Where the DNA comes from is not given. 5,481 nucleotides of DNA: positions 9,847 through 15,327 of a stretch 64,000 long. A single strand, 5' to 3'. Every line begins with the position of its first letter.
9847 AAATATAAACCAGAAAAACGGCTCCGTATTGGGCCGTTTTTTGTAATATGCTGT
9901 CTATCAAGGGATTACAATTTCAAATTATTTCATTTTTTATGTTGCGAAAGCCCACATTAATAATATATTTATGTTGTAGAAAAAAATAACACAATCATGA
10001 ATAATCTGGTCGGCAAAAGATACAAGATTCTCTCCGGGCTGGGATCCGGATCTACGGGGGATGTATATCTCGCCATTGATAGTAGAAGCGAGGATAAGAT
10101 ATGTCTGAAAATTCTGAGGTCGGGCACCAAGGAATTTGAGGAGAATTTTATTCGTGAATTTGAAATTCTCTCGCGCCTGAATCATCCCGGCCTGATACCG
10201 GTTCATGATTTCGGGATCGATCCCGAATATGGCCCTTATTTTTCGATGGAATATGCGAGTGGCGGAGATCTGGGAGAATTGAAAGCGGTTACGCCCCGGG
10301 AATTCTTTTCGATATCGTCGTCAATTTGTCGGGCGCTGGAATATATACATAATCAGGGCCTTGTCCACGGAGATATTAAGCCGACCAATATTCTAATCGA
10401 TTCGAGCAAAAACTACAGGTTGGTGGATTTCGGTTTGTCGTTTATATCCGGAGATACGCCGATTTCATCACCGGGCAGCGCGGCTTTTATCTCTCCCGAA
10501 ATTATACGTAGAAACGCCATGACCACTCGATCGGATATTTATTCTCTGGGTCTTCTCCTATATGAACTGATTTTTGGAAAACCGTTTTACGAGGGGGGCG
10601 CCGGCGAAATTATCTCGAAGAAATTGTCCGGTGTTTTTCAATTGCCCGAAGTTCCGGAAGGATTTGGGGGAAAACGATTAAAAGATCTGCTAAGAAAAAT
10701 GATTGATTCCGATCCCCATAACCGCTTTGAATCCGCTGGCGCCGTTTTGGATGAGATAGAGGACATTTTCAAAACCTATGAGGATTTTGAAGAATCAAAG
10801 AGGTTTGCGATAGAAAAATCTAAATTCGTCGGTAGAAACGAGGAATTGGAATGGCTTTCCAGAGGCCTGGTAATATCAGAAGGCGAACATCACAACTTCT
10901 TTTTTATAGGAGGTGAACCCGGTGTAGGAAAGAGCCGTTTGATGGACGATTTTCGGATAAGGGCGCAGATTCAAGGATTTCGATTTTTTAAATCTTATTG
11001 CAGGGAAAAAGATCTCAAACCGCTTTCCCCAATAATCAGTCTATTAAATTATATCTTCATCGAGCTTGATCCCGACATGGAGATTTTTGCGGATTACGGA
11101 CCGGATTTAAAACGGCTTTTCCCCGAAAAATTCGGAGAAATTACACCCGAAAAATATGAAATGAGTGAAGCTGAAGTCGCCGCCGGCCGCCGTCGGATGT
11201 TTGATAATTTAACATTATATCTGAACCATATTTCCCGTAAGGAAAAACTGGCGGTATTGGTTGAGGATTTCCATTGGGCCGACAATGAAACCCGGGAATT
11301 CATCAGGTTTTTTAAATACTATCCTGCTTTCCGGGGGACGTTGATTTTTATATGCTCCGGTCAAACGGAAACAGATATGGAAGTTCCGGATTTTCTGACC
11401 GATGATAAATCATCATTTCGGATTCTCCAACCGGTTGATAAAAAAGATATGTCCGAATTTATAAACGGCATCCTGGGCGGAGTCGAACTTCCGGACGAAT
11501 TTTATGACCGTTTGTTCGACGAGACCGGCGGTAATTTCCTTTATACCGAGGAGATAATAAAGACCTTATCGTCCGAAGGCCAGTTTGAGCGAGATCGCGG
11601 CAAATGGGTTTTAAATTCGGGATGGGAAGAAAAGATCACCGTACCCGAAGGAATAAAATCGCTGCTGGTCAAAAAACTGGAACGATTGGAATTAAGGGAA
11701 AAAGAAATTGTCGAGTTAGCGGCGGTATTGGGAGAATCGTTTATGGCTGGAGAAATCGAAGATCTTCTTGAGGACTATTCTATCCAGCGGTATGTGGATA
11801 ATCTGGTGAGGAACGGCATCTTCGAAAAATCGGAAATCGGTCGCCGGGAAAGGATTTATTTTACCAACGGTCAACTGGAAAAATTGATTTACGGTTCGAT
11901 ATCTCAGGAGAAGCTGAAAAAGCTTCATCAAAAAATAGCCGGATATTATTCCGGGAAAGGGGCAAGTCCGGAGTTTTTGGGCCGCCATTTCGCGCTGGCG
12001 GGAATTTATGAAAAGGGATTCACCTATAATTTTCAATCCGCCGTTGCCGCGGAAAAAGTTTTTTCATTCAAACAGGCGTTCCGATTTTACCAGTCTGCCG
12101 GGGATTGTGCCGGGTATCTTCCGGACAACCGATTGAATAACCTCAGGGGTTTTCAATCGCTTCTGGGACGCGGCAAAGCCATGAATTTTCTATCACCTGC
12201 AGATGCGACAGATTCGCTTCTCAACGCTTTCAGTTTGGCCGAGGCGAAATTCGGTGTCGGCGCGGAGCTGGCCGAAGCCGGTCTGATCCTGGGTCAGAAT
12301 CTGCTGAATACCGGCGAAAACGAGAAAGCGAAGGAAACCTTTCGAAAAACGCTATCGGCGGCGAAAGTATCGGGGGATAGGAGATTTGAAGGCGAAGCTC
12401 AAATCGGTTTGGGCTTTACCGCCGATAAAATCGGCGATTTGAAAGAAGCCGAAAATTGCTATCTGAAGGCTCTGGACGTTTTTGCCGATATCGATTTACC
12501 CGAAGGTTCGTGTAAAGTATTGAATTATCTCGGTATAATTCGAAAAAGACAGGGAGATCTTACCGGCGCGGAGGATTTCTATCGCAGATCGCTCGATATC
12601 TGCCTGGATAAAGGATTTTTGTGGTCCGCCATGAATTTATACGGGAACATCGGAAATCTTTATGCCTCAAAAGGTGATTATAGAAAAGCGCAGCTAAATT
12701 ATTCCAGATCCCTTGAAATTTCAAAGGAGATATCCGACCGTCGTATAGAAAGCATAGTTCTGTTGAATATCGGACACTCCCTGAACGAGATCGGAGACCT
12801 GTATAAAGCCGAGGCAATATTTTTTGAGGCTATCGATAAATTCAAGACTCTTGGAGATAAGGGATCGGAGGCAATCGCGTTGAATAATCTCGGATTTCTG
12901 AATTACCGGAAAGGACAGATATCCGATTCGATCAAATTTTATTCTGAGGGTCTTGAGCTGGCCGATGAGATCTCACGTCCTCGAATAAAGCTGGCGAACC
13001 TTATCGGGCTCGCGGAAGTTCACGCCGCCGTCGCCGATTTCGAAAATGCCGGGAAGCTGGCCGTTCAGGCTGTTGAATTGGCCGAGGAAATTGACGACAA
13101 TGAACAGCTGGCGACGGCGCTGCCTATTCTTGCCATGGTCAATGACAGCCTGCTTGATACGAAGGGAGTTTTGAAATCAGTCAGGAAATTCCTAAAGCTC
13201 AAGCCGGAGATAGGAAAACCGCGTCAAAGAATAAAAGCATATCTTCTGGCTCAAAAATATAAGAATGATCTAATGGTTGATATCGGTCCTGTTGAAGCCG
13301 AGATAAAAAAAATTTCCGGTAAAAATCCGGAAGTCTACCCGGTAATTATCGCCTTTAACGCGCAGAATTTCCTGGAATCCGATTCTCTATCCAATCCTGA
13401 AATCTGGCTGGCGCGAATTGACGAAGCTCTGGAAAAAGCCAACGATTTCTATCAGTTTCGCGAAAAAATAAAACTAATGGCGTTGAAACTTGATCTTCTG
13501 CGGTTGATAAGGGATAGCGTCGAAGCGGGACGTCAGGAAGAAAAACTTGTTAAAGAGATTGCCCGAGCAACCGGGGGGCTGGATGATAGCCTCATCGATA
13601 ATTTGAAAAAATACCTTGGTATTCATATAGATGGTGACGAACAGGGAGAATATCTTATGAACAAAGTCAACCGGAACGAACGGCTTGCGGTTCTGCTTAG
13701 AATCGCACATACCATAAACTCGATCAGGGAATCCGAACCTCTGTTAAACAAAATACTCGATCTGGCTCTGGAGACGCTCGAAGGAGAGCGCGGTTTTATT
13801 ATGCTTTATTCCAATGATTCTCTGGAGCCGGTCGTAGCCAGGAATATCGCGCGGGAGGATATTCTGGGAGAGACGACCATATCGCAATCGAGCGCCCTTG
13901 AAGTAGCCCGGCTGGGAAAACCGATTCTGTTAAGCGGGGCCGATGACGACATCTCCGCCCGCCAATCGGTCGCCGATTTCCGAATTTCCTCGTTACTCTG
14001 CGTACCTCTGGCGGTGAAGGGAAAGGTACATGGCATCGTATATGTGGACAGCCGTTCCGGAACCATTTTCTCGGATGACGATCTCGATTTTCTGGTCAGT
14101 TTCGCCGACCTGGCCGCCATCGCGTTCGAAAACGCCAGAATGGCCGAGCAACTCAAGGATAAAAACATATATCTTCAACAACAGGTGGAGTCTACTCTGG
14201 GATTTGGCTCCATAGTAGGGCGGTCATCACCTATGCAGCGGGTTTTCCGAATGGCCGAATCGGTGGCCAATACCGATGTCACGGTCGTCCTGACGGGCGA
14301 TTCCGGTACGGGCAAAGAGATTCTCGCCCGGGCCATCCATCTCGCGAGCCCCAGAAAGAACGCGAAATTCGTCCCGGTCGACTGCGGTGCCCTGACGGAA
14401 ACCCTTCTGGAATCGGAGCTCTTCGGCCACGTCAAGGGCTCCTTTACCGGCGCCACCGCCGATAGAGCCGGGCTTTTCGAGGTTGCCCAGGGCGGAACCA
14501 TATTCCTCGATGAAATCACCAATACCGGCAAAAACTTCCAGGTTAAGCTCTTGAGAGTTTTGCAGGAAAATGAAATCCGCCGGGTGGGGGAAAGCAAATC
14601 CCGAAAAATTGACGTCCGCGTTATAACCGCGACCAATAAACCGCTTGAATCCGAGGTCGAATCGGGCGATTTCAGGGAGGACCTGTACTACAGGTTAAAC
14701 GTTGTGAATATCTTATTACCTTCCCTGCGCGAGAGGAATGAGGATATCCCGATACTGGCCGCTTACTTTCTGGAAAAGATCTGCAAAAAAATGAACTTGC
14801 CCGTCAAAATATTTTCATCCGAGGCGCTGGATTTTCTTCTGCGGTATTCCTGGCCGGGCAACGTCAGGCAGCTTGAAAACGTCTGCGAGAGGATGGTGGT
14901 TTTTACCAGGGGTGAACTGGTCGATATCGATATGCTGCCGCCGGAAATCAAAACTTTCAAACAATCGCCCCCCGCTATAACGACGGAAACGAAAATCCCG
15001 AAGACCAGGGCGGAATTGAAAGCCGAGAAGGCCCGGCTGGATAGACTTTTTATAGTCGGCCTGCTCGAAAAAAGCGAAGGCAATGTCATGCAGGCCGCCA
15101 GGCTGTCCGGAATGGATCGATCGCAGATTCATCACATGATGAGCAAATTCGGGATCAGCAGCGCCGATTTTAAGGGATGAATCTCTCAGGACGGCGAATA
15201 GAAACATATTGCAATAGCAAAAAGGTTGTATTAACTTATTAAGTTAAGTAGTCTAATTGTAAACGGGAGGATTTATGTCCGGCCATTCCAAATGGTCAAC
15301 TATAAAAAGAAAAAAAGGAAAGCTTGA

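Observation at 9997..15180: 1727-aa single-polypeptide regulator fusing a Hanks-type kinase, STAND ATPase, TPR, GAF and a sigma-54 enhancer-binding module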

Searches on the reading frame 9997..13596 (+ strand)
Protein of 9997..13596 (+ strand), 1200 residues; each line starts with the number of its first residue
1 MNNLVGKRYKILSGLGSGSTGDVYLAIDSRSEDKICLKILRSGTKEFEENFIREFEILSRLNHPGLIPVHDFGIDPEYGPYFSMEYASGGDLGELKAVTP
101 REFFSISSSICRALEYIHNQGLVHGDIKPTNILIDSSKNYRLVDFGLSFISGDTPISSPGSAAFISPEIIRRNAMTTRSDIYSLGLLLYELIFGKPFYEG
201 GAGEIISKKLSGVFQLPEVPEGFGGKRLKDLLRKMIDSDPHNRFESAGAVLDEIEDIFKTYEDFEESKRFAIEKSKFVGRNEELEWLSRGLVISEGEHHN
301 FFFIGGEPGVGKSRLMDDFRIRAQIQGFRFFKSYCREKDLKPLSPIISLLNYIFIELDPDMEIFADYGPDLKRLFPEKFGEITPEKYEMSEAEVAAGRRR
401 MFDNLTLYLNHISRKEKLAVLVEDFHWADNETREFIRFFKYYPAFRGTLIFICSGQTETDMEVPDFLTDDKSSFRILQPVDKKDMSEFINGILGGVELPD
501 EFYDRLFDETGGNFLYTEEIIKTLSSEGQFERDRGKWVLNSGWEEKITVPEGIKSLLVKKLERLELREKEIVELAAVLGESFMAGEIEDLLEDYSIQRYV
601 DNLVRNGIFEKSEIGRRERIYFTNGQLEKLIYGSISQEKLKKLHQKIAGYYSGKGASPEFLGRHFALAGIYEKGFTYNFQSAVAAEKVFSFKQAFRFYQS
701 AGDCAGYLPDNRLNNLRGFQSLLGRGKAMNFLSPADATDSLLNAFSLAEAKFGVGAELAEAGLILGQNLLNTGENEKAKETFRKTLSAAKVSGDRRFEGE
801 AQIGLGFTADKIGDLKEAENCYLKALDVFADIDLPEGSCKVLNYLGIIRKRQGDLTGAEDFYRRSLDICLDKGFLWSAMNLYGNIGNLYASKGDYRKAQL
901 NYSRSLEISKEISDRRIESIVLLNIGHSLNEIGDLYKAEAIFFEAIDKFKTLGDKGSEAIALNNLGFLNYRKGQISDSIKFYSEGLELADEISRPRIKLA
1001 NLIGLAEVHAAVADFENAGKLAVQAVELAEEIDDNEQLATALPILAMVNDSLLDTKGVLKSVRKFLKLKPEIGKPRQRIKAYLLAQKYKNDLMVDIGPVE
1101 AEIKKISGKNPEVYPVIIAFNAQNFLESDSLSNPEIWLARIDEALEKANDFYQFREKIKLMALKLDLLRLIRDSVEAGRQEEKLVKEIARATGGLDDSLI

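Call 75: predict_structure(alignment_id=A6)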
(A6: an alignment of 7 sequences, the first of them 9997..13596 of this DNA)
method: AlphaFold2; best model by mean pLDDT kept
length: 1200 residues; sequences in the alignment: 7
mean_pLDDT: 81.7   pTM: 0.53
mean pLDDT of the five models: 81.7, 80.3, 80.1, 79.1, 76.5
residues with pLDDT >= 90: 349; 70-90: 659; 50-70: 139; < 50: 53
segments of 3 or more residues with pLDDT < 50: 89-94, 146-158, 263-275, 294-297, 383-389, 1198-1200
pLDDT, mean of each block of 10 residues (from residue 1): 72 64 80 81 67 74 80 79 71 58 87 88 69 71 53 39 73 78 89 81 77 76 88 90 89 83 41 52 85 59 82 86 87 78 86 85 80 71 46 72 89 88 87 88 80 78 71 79 80 70 82 80 76 60 68 74 86 92 89 84 84 77 85 90 94 90 93 94 83 89 82 73 91 83 90 81 92 86 93 91 93 88 94 90 91 87 92 88 91 85 88 75 89 87 86 81 93 88 93 87 94 90 95 89 95 92 91 86 92 86 88 91 82 81 91 89 88 68 80 55
secondary structure, 60 per line:
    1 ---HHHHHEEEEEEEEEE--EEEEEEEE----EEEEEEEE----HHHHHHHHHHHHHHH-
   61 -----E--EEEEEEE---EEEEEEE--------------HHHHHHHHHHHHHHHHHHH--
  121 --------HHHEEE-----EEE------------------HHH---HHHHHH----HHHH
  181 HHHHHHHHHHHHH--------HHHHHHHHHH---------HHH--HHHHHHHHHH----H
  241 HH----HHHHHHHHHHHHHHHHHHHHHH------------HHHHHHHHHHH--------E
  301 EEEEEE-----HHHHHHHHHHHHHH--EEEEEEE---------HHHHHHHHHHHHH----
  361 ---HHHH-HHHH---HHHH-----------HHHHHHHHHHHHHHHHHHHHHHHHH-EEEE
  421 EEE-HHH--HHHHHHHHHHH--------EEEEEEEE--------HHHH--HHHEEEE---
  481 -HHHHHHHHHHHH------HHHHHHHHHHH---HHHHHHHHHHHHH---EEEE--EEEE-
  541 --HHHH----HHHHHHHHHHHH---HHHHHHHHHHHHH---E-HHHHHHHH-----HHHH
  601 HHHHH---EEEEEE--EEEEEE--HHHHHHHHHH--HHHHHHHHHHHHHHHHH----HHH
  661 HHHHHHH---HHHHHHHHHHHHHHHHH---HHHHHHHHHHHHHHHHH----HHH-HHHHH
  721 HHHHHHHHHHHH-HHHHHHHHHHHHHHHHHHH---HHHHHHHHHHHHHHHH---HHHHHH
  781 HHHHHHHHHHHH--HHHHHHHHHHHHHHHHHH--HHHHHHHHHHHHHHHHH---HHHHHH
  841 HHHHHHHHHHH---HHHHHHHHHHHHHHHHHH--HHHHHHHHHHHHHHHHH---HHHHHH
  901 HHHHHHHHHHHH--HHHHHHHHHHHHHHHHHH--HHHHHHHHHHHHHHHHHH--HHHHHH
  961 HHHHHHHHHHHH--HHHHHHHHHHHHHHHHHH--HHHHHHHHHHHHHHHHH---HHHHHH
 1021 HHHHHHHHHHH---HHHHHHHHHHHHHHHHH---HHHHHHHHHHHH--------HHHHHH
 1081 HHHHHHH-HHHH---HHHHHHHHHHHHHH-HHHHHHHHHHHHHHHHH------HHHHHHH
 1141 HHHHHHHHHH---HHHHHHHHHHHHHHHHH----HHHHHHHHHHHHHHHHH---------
elements in order (helices of 4 or more, strands of 3 or more residues): H4-8 E9-18 E21-28 E33-40 H45-59 E69-75 E79-85 H100-118 E132-134 E140-142 H167-172 H177-193 H202-211 H226-235 H247-268 H281-291 E300-306 H312-325 E328-334 H344-356 H364-367 H369-372 H376-379 H391-415 E417-423 H430-440 E449-456 H465-468 E474-477 H482-493 H500-510 H514-526 E530-533 E536-539 H543-546 H551-562 H566-578 H584-591 H597-605 E609-614 E617-622 H625-634 H637-653 H658-667 H671-687 H691-707 H716-732 H734-752 H756-771 H775-792 H795-812 H815-831 H835-851 H855-872 H875-891 H895-912 H915-932 H935-952 H955-972 H975-992 H995-1011 H1015-1031 H1035-1051 H1055-1066 H1075-1087 H1089-1092 H1096-1109 H1111-1127 H1134-1150 H1154-1170 H1175-1191
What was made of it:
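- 10822..11871 (+): STAND nucleotide-binding oligomerisation domain (aa 276-625): P-loop NBD (Walker A 306-313, Walker B 421-424), helical domain with the ETGGNF motif (509-514), and a winged-helix-like part. The AF2 model shows a five-stranded NBD, helices and beta-hairpins (call 75).
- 11872..13569 (+): Arm plus TPR-like sensor solenoid (aa 626-1191): 28 predicted helices, about 14 hairpins. The best Pfam TPR units lie at aa 810-1050. AF2 secondary structure with pLDDT mostly 80-95 (call 75).
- On STAND NTPases (MalT/PknK type, AAA_16): AF2 model (pLDDT 81.7) shows a strand/helix NBD, a helical domain, beta-hairpins at 530-539 and 609-622, then 28 repeat helices (call 75).
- AF2 model of aa 1-1200 has pLDDT 81.7 and shows kinase, NBD-HD-WHD and 28 repeat helices: call 75. 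The inter-domain geometry of the model is uncertain (pTM 0.53, call 75).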

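Call 77: fold_search(model_id=the predicted structure, library=pdb)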
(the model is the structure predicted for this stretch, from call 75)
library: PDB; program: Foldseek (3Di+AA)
matches with E <= 10: 1996; with E <= 0.001: 1772
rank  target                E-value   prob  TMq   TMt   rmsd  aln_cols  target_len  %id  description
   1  6mfv_A                7.2e-14  1.00  0.18  0.31  27.7       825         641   13  Crystal structure of the Signal Transduction ATPase with Numerous Domains (STAND) protein with a tetratricopeptide rep (released 2019-02-20)
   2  6i2p_A                1.0e-11  1.00  0.17  0.68   8.2       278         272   27  Crystal structure of the Mycobacterium tuberculosis PknB kinase domain (L33E mutant) in complex with its substrate Gar (released 2019-05-22)
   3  6b2q_B                2.2e-11  1.00  0.18  0.75   5.4       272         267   29  Dual Inhibition of the Essential Protein Kinases A and B in Mycobacterium tuberculosis (released 2018-02-14)
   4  3f61                  3.5e-11  1.00  0.17  0.68   5.5       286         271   26  Crystal Structure of M. tuberculosis PknB Leu33Asp/Val222Asp double mutant in complex with ADP (released 2008-12-02)
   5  3ork                  3.6e-11  1.00  0.18  0.69   5.1       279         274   28  Mycobacterium tuberculosis PknB kinase domain L33D mutant (crystal form 2) (released 2010-12-15)
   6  3ort                  5.8e-11  1.00  0.17  0.66   6.6       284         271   26  Mycobacterium tuberculosis PknB kinase domain L33D mutant (crystal form 6) (released 2010-12-15)
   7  3orp                  6.6e-11  1.00  0.17  0.66   6.2       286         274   26  Mycobacterium tuberculosis PknB kinase domain L33D mutant (crystal form 5) (released 2010-12-15)
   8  5de2_A                9.4e-11  1.00  0.19  0.76   3.8       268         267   25  Structural mechanism of Nek7 activation by Nek9-induced dimerisation (released 2015-11-11)
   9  6hc2_S                1.3e-10  1.00  0.19  0.51   8.5       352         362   22  Crystal structure of NuMA/LGN hetero-hexamers (released 2019-05-29)
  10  3sf4_A                1.3e-10  1.00  0.18  0.50   9.8       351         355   23  Crystal structure of the complex between the conserved cell polarity proteins Inscuteable and LGN (released 2011-11-23)
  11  3sf4_B                1.5e-10  1.00  0.18  0.50   9.5       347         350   22  Crystal structure of the complex between the conserved cell polarity proteins Inscuteable and LGN (released 2011-11-23)
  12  6hc2_C                1.5e-10  1.00  0.19  0.51   8.5       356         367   22  Crystal structure of NuMA/LGN hetero-hexamers (released 2019-05-29)
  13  6s73_A                1.6e-10  1.00  0.19  0.77   4.6       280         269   25  Crystal structure of Nek7 SRS mutant bound to compound 51 (released 2020-06-10)
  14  8r4u_E                1.7e-10  1.00  0.18  0.62  20.5       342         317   21  Structure of salt-inducible kinase 3 with inhibitors (released 2024-03-27)
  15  5a7d_H                1.9e-10  1.00  0.16  0.46  10.5       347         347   22  Tetrameric assembly of LGN with Inscuteable (released 2016-08-03)
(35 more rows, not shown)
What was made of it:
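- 10021..10800 (+): Hanks-type Ser/Thr kinase domain (aa 9-268) of the non-RD class (HGD 124-126). AF2 model and Foldseek hits to PknB and PknA (calls 75 and 77).
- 10822..11871 (+): Best Foldseek PDB hit for the 1200-aa model is 6MFV, the PH0952 STAND with a TPR sensor, E = 7e-14 (call 77).
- On STAND NTPases (MalT/PknK type, AAA_16): The top Foldseek hit is the STAND 6MFV (call 77).
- Closest known: PH0952 of Pyrococcus horikoshii. Same: Best structural match of the aa 1-1200 model (E = 7e-14 over 825 alignment columns, call 77): NBD-HD-WHD-arm-TPR.
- Its best PDB match is the STAND-with-TPR-sensor structure 6MFV: call 77.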

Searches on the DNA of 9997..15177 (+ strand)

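Call 42: search_rna_families(source=L007, start=11150, end=11460, threshold=evalue, max_evalue=1)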
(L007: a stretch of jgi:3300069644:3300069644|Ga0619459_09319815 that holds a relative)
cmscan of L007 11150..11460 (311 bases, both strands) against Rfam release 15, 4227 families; matches with E-value up to 1: 0.
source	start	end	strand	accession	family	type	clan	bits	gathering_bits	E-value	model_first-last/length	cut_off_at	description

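Call 89: build_rna_model(alignment_id=A7)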
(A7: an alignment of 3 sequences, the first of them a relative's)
Model R1 built from alignment A7 (3 sequences, 187 columns); structure: RNAalifold consensus.
model positions 175; base pairs 37; branch points 2; effective number of sequences 2.72; information 0.59 bits per position. Calibrated on 0.2 Mb of random sequence (short: E-values are rough).
structure used (alignment columns):
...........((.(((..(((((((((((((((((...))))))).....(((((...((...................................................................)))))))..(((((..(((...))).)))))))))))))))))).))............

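Call 90: search_with_rna_model(model_id=R1, sources=[window, L001, L002, L003, L004, L005, L006, L007, L008], max_evalue=1)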
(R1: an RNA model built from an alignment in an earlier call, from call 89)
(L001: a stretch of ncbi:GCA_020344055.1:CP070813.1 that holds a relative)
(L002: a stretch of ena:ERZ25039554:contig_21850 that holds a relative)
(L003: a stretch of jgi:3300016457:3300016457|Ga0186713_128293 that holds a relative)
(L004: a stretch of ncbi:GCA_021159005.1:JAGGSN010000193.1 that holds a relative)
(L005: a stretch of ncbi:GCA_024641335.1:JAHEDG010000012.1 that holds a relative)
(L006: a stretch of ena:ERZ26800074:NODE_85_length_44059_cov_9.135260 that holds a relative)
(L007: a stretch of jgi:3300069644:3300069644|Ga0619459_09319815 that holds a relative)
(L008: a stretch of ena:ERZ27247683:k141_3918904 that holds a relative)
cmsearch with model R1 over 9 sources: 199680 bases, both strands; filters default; matches with E-value up to 1: 7.
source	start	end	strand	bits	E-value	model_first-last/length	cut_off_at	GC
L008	11189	11363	+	161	1.2e-33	1-175/175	no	0.63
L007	11200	11376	+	154.8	2.7e-32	1-175/175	no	0.51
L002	13186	13363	+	137.1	2.5e-28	1-175/175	no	0.45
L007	11199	11374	-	55.7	3.2e-10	1-175/175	no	0.52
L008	11188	11363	-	50.4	5e-09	1-175/175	no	0.64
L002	13179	13362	-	39.6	1.2e-06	1-175/175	no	0.46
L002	13795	13859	+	15.6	0.27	55-120/175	no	0.28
